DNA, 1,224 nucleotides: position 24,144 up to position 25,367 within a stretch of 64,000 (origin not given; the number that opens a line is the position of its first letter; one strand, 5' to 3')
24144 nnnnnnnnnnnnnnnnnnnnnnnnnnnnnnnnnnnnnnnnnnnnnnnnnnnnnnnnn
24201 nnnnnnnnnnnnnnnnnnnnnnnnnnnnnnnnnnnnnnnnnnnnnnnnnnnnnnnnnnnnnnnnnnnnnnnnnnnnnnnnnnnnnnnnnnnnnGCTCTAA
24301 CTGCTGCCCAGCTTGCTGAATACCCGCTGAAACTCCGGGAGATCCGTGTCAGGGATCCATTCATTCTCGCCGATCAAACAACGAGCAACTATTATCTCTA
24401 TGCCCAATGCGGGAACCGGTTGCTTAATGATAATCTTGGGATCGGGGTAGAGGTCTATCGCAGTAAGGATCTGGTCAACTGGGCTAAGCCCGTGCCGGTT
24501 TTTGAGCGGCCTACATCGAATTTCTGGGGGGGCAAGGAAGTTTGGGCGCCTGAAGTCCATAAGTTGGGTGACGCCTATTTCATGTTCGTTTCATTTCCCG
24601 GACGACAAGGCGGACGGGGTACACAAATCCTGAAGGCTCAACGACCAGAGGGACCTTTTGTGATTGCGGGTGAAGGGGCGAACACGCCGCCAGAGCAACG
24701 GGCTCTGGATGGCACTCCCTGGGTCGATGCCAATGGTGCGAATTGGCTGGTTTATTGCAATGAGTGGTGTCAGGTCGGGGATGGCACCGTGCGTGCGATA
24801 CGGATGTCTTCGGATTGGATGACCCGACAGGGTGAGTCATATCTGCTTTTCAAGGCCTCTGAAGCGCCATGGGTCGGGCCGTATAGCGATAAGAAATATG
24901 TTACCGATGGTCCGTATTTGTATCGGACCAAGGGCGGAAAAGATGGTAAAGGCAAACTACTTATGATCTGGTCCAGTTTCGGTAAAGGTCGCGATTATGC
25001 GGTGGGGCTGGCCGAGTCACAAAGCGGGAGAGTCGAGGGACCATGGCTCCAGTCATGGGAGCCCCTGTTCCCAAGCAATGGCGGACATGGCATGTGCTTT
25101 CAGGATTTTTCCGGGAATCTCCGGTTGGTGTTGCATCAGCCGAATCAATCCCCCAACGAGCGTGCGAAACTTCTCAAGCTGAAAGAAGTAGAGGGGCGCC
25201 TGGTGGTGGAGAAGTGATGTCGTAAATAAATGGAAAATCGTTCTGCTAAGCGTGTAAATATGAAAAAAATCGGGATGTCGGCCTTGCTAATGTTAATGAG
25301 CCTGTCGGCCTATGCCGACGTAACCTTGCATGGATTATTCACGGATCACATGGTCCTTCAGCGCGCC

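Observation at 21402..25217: NPCBM + GH78-like + GH43 tri-modular enzyme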

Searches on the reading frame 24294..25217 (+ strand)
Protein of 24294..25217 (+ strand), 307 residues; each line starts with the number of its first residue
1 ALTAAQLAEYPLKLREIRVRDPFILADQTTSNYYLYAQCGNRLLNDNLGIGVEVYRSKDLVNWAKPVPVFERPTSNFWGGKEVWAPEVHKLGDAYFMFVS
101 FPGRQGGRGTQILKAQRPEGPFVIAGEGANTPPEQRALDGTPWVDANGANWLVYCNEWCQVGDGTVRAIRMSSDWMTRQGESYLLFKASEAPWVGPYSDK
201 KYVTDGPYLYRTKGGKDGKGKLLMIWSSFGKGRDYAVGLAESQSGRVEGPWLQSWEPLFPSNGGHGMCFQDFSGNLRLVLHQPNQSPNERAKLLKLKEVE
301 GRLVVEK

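Call 8: search_solved_structures(query=window:24294-25217:+, max_evalue=1, show_alignments=5)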
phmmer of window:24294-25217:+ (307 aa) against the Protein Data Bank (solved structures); distinct sequences matched with E-value up to 1: 20.
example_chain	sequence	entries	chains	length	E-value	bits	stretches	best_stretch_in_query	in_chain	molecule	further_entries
5c0p_A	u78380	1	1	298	4.2e-64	219.8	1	11-286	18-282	Endo-arabinase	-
4qqs_A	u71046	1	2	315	1.4e-10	43.9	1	19-260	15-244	Glycoside hydrolase family 43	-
4nov_A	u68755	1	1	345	2e-08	36.8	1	17-281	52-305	Xylosidase/arabinofuranosidase Xsa43E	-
3qz4_A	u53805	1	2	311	2.2e-05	26.8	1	21-193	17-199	Endo-1,4-beta-xylanase D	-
9nxj_A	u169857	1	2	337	0.0003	23.1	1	52-267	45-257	Glycoside hydrolase family 43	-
9nxg_A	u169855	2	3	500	0.00085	21.6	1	52-267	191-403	Glycoside hydrolase family 43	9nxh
7erl_A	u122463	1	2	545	0.00099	21.3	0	82-140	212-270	Beta-xylanase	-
5a8c_A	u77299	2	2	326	0.0059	18.8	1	55-203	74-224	CARBOHYDRATE BINDING FAMILY 6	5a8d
5joz_A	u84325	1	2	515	0.0091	18.2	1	51-122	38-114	Non-reducing end alpha-L-arabinofuranosidase BoGH43B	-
3k1u_A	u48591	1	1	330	0.0092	18.2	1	53-262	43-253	Beta-xylosidase, family 43 glycosyl hydrolase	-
5jow_A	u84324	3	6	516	0.083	15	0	51-110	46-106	Non-reducing end alpha-L-arabinofuranosidase BoGH43A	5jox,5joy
3vsf_A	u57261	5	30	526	0.084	15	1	33-75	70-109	Ricin B lectin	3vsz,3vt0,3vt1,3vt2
1yif_A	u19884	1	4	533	0.088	14.9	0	25-125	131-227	BETA-1,4-XYLOSIDASE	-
6xn0_A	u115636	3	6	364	0.11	14.7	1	78-158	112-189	Xylosidase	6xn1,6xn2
4mlg_A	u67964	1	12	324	0.12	14.5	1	77-158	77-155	Beta-xylosidase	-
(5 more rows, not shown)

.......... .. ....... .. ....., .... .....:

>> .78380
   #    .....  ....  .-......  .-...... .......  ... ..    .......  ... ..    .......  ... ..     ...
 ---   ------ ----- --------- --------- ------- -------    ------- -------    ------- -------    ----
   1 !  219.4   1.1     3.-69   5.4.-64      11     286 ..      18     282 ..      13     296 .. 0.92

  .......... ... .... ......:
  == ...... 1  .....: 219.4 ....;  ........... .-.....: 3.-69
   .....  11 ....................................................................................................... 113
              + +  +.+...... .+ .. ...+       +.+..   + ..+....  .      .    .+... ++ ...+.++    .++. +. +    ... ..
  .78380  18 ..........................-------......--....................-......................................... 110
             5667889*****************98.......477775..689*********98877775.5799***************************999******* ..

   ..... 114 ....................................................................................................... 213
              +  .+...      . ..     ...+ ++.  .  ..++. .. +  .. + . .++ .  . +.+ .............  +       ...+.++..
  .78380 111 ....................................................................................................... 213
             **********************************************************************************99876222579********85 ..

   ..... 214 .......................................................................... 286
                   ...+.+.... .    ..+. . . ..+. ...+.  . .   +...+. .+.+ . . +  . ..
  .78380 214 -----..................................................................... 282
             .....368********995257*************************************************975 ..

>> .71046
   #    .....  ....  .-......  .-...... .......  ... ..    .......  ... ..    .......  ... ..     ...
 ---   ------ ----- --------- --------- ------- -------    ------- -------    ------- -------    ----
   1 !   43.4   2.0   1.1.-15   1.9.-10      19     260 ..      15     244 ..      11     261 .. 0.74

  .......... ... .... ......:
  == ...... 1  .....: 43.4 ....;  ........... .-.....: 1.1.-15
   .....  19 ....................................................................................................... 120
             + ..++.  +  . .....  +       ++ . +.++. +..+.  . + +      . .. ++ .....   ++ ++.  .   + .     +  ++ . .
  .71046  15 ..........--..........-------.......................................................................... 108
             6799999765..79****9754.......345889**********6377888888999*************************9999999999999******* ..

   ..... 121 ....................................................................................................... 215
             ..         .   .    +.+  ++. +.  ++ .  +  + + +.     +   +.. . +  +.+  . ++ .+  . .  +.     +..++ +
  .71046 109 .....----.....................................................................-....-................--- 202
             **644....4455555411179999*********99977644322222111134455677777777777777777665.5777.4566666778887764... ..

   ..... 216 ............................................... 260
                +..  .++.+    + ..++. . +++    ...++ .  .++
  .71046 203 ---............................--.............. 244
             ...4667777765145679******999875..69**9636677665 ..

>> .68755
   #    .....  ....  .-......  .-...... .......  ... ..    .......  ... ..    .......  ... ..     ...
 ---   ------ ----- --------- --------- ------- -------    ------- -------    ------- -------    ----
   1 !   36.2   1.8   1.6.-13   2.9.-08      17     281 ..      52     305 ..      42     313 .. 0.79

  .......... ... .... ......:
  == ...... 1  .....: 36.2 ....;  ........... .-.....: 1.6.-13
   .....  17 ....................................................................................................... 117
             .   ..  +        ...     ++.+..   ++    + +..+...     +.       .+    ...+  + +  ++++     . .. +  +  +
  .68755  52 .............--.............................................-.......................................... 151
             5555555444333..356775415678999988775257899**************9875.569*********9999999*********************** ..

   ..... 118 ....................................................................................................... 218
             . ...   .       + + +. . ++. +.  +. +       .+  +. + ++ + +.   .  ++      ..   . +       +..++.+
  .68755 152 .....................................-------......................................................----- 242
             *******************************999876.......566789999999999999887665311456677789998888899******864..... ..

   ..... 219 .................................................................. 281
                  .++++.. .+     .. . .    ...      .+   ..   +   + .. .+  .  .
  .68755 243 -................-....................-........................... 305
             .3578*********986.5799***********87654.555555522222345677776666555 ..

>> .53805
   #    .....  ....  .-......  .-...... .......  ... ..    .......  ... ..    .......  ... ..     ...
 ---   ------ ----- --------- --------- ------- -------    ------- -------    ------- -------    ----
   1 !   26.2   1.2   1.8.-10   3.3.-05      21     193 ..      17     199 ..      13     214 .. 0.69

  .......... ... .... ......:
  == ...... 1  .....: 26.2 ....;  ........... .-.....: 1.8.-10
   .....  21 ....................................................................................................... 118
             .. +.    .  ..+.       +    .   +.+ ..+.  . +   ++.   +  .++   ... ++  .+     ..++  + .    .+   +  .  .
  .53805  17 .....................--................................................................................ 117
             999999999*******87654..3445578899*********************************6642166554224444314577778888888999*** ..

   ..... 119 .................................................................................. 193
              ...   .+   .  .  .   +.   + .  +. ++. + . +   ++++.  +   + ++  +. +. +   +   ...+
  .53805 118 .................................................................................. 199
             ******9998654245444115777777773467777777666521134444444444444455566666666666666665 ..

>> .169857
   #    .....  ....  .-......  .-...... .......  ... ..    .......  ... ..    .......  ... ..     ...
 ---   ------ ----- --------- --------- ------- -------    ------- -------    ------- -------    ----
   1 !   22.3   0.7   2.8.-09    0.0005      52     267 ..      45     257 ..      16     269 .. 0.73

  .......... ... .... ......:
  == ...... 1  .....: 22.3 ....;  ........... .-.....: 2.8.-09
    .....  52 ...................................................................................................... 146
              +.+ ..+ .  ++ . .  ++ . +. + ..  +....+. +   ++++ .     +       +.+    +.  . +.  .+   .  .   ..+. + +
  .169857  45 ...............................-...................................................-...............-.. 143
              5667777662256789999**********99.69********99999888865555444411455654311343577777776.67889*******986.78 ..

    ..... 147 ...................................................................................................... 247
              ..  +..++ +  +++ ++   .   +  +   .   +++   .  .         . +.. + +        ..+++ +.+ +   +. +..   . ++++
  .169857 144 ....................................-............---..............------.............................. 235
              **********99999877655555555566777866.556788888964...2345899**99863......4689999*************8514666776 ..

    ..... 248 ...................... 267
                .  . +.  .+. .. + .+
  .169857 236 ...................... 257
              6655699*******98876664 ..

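Call 14: find_homologous_proteins(query=window:24294-25217:+, max_evalue=0.00001)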
Query window:24294-25217:+ (307 aa): 859 proteins with E <= 0.00001 among 3777 candidates; the best 120 are listed.
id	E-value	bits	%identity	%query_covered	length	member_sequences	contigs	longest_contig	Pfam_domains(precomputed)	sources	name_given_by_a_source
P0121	1.8e-166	571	79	100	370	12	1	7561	PF04616.21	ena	-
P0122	2.3e-143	495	69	100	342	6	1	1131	PF04616.21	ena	-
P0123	1.2e-136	473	68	97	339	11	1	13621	PF04616.21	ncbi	ncbi:MAG: glycoside hydrolase family 43 protein [Verrucomicrobiota bacterium]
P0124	7.9e-136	470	67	100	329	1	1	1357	PF04616.21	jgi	-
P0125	2.8e-131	455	66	99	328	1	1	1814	PF04616.21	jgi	-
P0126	5.7e-131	454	65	96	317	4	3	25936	PF04616.21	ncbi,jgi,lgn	ncbi:MAG: arabinan endo-1,5-alpha-L-arabinosidase [Candidatus Promineifilaceae bacterium]|jgi:arabin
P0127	6.6e-131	454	65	97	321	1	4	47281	PF04616.21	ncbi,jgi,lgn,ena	ncbi:MAG: glycoside hydrolase family 43 protein [Planctomycetota bacterium]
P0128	7.3e-131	454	66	92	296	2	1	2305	PF04616.21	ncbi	ncbi:MAG: glycoside hydrolase family 43 protein, partial [bacterium]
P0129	2.6e-130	452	63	100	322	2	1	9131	PF04616.21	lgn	-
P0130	6.4e-130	451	62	99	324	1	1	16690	PF04616.21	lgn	-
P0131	2.4e-129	449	65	96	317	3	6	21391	PF04616.21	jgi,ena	jgi:arabinan endo-1,5-alpha-L-arabinosidase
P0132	9.1e-128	444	63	98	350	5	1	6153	PF04616.21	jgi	jgi:GH43 family beta-xylosidase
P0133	1.4e-127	443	63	98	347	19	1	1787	PF04616.21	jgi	jgi:GH43 family beta-xylosidase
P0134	2.6e-127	442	90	69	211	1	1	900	PF04616.21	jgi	jgi:hypothetical protein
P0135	3.8e-126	439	62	97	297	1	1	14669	PF04616.21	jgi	jgi:hypothetical protein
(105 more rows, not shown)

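Call 39: search_protein_representatives(protein=window:24294-25217:+)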
Query: 307 residues. Proteins with E-value up to 0.001 (for the whole library): 2108; up to 1e-10: 1014; up to 1e-30: 359. The best 150 are listed.
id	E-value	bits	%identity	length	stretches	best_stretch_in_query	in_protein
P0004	2.0e-161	552.8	73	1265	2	2-306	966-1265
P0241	3.7e-108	377.8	60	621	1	8-301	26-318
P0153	2.0e-106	372.1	57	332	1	5-301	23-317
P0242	1.5e-92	326.4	38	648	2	14-293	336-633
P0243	6.6e-85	301.3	40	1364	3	8-298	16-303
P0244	9.1e-80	284.4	37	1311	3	7-293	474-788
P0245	3.1e-74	266.3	65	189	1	114-304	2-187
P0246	1.3e-72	260.9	45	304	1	13-302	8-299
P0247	1.8e-71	257.2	47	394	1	12-301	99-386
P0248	1.4e-70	254.3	46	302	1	15-304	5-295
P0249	3.1e-70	253.1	50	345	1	6-303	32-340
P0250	2.2e-68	247.0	59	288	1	8-183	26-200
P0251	1.1e-67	244.8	46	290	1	12-301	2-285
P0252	5.8e-67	242.4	38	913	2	5-294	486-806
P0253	6.6e-67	242.2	48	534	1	5-299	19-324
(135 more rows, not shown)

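Call 41: predict_structure(alignment_id=A1)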
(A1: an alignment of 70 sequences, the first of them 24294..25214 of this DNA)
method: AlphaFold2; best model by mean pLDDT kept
length: 307 residues; sequences in the alignment: 70
mean_pLDDT: 95.5   pTM: 0.93
mean pLDDT of the five models: 95.5, 95.2, 94.8, 94.2, 93.2
residues with pLDDT >= 90: 283; 70-90: 20; 50-70: 4; < 50: 0
segments of 3 or more residues with pLDDT < 50: none
pLDDT, mean of each block of 10 residues (from residue 1): 86 97 98 97 91 98 98 93 96 98 90 98 98 97 97 98 98 98 98 97 98 80 97 95 97 97 92 98 94 97 95
secondary structure, 60 per line:
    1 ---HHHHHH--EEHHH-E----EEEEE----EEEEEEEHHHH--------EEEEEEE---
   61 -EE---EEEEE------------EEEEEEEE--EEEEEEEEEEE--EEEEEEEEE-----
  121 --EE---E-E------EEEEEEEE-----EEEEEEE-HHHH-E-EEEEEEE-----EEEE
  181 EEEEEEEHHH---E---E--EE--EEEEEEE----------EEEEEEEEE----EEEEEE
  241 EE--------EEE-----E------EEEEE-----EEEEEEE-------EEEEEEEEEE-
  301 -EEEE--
elements in order: H4-9 E23-27 E32-38 H39-42 E51-57 E67-71 E84-91 E94-104 E107-115 E137-144 E150-156 H158-161 E165-171 E177-187 E205-211 E222-230 E235-242 E251-253 E266-270 E276-282 E290-299 E302-305

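Call 43: fold_search(model_id=the predicted structure, library=pdb)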
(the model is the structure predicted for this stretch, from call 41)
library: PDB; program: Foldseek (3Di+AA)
matches with E <= 10: 879; with E <= 0.001: 319
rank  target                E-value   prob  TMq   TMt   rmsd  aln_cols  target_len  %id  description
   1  5c0p                  5.0e-28  1.00  0.85  0.92   2.0       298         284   40  The crystal structure of endo-arabinase from Bacteroides thetaiotaomicron VPI-5482 (released 2015-07-01)
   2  4qqs_A                1.0e-17  1.00  0.75  0.74   3.2       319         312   22  Crystal structure of a thermostable family-43 glycoside hydrolase (released 2015-03-11)
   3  4qqs_B                1.4e-17  1.00  0.77  0.75   3.1       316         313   22  Crystal structure of a thermostable family-43 glycoside hydrolase (released 2015-03-11)
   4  3kst_A                6.8e-15  1.00  0.72  0.76   3.6       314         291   20  Crystal structure of Endo-1,4-beta-xylanase (NP_811807.1) from BACTEROIDES THETAIOTAOMICRON VPI-5482 at 1.70 A resolut (released 2009-12-08)
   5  9nxj_A                1.3e-14  1.00  0.72  0.68   3.6       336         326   20  The GH43 domain of an alpha-l-arabinofuranosidase (AtAbf43C_GH43) from Acetivibrio thermocellus DSM1313 (released 2025-08-20)
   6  3k1u                  1.4e-14  1.00  0.73  0.72   3.4       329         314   18  Beta-xylosidase, family 43 glycosyl hydrolase from Clostridium acetobutylicum (released 2009-10-06)
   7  9nxg_A                5.2e-14  1.00  0.71  0.48   3.7       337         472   19  An alpha-l-arabinofuranosidase (AtAbf43C) from Acetivibrio thermocellus DSM1313 (released 2025-08-20)
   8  5m8e_A                5.5e-14  1.00  0.74  0.71   3.8       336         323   18  Crystal structure of a GH43 arabonofuranosidase from Weissella sp. strain 142 (released 2017-05-10)
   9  9nxh                  6.4e-14  1.00  0.73  0.49   3.8       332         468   18  An alpha-l-arabinofuranosidase (AtAbf43C) from Acetivibrio thermocellus DSM1313 bound to arabinofuranose (released 2025-08-20)
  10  3qz4_A                7.4e-14  1.00  0.68  0.68   4.7       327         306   19  Crystal structure of an Endo-1,4-beta-xylanase D (BT_3675) from Bacteroides thetaiotaomicron VPI-5482 at 1.74 A resolu (released 2011-04-06)
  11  9nxg_B                8.7e-14  1.00  0.72  0.49   3.8       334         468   19  An alpha-l-arabinofuranosidase (AtAbf43C) from Acetivibrio thermocellus DSM1313 (released 2025-08-20)
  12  3aki                  1.3e-13  1.00  0.71  0.50   3.6       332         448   18  Crystal structure of exo-1,5-alpha-L-arabinofuranosidase complexed with alpha-L-arabinofuranosyl azido (released 2010-08-25)
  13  3akf                  1.4e-13  1.00  0.71  0.50   3.7       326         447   19  Crystal structure of exo-1,5-alpha-L-arabinofuranosidase (released 2010-08-25)
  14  4kcb_A                1.4e-13  1.00  0.66  0.68   4.8       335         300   17  Crystal Structure of Exo-1,5-alpha-L-arabinanase from Bovine Ruminal Metagenomic Library (released 2014-02-05)
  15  1yrz_A                1.6e-13  1.00  0.68  0.41   4.5       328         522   18  Crystal structure of xylan beta-1,4-xylosidase from Bacillus Halodurans C-125 (released 2005-02-22)
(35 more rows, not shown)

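Call 46: search_protein_families(library=pfam, alignment_id=A2, max_evalue=0.00001)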
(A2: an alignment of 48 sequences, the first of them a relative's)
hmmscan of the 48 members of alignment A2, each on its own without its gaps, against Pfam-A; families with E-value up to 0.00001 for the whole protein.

A. member 1, P0241 (621 aa): 1 family
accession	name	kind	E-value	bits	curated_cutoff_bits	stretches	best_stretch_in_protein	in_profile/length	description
PF04616.20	Glyco_hydro_43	-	3.5e-38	132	32.2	1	38-302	11-264/288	Glycosyl hydrolases family 43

B. families by the number of members that match (of 48 scanned): 51 families (the first 25 are shown)
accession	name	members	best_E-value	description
PF04616.20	Glyco_hydro_43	48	1.3e-92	Glycosyl hydrolases family 43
PF02494.22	HYR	6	3.6e-22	HYR domain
PF13385.13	Laminin_G_3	3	1e-14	Concanavalin A-like lectin/glucanases superfamily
PF06439.18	3keto-disac_hyd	2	2.8e-44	3-keto-disaccharide hydrolase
PF00933.27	Glyco_hydro_3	2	8e-33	Glycosyl hydrolase family 3 N terminal domain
PF00295.23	Glyco_hydro_28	2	2.7e-18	Glycosyl hydrolases family 28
PF07940.18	Hepar_II_III_C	2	5e-08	Heparinase II/III-like, C-terminal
PF01915.27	Glyco_hydro_3_C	1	2.1e-49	Glycosyl hydrolase family 3 C-terminal domain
PF17389.8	Bac_rhamnosid6H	1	2.5e-38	Bacterial alpha-L-rhamnosidase 6 hairpin glycosidase domain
PF02368.24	Big_2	1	7e-34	Bacterial Ig-like domain (group 2)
PF13685.12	Fe-ADH_2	1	2.6e-27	Iron-containing alcohol dehydrogenase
PF03009.23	GDPD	1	9.9e-27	Glycerophosphoryl diester phosphodiesterase family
PF00331.26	Glyco_hydro_10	1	1.8e-26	Glycosyl hydrolase family 10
PF14310.12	Fn3-like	1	2.6e-25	Fibronectin type III-like domain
PF02836.23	Glyco_hydro_2_C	1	2.9e-25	Glycosyl hydrolases family 2, TIM barrel domain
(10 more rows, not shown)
